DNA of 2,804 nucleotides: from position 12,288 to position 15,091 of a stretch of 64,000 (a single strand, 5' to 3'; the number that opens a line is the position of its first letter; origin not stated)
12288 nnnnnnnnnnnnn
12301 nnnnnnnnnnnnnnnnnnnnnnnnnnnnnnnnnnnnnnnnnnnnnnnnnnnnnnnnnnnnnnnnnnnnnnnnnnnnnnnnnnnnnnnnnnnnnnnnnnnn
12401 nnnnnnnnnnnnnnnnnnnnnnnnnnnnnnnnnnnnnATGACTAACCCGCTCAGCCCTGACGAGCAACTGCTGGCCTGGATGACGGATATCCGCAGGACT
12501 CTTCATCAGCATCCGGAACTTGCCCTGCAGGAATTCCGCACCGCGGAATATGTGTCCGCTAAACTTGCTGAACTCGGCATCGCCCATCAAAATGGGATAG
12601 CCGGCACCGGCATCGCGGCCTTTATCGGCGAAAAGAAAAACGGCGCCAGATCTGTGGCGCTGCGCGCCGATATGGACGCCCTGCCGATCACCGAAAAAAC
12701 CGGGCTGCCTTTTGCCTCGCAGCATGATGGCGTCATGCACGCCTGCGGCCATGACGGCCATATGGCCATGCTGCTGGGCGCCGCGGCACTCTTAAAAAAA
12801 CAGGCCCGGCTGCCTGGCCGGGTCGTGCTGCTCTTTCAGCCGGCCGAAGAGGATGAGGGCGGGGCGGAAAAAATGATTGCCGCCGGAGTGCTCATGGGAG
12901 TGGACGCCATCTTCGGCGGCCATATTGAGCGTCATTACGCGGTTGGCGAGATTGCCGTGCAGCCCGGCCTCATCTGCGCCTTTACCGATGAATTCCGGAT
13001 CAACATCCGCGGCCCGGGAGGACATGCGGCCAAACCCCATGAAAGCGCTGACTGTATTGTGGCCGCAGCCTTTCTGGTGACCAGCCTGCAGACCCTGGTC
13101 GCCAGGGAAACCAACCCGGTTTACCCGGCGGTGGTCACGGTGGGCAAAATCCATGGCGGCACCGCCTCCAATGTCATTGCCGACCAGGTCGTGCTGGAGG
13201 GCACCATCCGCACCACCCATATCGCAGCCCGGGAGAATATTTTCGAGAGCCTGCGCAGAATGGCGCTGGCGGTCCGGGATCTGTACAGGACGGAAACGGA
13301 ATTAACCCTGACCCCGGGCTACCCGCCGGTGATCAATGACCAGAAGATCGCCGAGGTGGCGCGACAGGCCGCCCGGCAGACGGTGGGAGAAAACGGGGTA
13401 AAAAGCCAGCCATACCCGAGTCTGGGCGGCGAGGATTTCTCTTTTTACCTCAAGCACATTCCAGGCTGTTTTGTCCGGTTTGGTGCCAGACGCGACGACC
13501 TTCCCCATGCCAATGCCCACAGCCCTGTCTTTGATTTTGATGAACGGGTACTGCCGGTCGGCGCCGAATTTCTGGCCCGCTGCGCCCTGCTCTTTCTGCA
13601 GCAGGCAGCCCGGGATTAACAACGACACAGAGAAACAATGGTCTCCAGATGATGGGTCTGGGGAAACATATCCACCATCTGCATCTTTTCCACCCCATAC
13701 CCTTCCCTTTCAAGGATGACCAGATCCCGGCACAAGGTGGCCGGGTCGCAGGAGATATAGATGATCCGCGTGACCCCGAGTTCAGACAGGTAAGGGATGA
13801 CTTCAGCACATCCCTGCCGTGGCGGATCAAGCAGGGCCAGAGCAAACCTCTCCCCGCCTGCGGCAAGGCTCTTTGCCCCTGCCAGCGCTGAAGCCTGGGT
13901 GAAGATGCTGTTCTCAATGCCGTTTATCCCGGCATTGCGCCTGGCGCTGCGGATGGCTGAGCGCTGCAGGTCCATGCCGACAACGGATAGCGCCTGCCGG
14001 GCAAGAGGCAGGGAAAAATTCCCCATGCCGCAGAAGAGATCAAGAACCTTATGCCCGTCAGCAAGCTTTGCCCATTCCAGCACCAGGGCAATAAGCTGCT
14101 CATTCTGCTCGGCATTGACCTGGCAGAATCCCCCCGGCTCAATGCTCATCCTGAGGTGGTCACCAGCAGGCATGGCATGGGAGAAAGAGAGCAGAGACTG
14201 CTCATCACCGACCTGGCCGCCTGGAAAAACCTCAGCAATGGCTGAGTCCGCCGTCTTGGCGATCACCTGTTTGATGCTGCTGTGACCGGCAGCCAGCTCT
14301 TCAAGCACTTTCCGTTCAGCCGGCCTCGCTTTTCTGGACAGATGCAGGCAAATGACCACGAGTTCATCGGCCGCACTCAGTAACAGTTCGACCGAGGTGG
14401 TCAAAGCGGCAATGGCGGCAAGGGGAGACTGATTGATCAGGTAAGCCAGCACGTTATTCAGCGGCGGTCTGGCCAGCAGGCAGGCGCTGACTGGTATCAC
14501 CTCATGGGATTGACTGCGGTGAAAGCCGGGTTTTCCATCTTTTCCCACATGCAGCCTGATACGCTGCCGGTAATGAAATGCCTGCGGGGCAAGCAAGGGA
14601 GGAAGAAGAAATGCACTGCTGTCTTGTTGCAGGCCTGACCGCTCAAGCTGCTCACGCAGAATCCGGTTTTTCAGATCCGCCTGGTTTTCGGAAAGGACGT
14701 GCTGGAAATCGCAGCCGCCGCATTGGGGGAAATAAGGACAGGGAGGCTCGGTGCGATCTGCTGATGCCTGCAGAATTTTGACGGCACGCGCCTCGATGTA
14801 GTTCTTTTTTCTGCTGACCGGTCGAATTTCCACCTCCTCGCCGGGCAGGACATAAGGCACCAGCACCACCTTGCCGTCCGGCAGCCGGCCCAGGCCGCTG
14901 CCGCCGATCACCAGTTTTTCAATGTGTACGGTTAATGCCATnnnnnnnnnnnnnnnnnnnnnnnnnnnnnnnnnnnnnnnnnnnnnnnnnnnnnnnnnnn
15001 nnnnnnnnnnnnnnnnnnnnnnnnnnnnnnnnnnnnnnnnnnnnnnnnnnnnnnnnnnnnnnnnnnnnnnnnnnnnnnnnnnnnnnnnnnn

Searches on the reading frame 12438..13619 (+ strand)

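Call 64: search_protein_families(library=pfam, proteins=[window:12438-13619:+], max_evalue=0.00001)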
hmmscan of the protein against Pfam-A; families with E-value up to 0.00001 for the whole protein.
window:12438-13619:+ (393 aa): 2 families
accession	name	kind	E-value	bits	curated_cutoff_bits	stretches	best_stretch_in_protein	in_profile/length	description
PF01546.33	Peptidase_M20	-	1.2e-48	166.2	24.6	1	74-383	1-204/206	Peptidase family M20/M25/M40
PF07687.19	M20_dimer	-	6.4e-11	42.6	21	1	186-275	9-98/107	Peptidase dimerisation domain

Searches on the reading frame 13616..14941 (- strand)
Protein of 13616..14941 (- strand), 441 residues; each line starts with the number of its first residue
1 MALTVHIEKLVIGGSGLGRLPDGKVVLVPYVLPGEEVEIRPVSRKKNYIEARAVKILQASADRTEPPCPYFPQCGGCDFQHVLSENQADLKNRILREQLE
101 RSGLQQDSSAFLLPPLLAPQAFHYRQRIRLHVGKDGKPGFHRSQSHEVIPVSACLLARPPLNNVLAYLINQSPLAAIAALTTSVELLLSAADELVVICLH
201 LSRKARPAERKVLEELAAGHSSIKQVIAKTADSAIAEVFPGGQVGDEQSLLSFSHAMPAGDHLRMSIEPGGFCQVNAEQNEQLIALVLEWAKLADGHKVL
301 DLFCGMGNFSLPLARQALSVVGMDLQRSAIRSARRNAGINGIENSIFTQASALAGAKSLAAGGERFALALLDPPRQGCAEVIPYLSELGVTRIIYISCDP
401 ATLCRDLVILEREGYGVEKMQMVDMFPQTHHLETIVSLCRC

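Call 64: search_protein_families(library=pfam, proteins=[window:13616-14941:-], max_evalue=0.00001)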
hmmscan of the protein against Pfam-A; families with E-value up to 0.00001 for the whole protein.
window:13616-14941:- (441 aa): 6 families
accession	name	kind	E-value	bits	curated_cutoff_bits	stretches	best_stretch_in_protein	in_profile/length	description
PF05958.17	tRNA_U5-meth_tr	-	3.5e-26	92.5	23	1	122-439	33-355/357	tRNA (Uracil-5-)-methyltransferase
PF13847.12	Methyltransf_31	-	2e-09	37.7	27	1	295-359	3-69/145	Methyltransferase domain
PF13649.12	Methyltransf_25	-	3.4e-07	31.3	27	1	299-353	1-56/97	Methyltransferase domain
PF05175.20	MTS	-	5.8e-07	29.7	23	1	265-356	4-94/170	Methyltransferase small domain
PF01938.26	TRAM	-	9.5e-07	29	21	1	3-54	8-61/61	TRAM domain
PF02475.24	TRM5-TYW2_MTfase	-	4.2e-06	27.2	28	1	293-347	34-90/164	TRM5/TYW2 methyltransferase domain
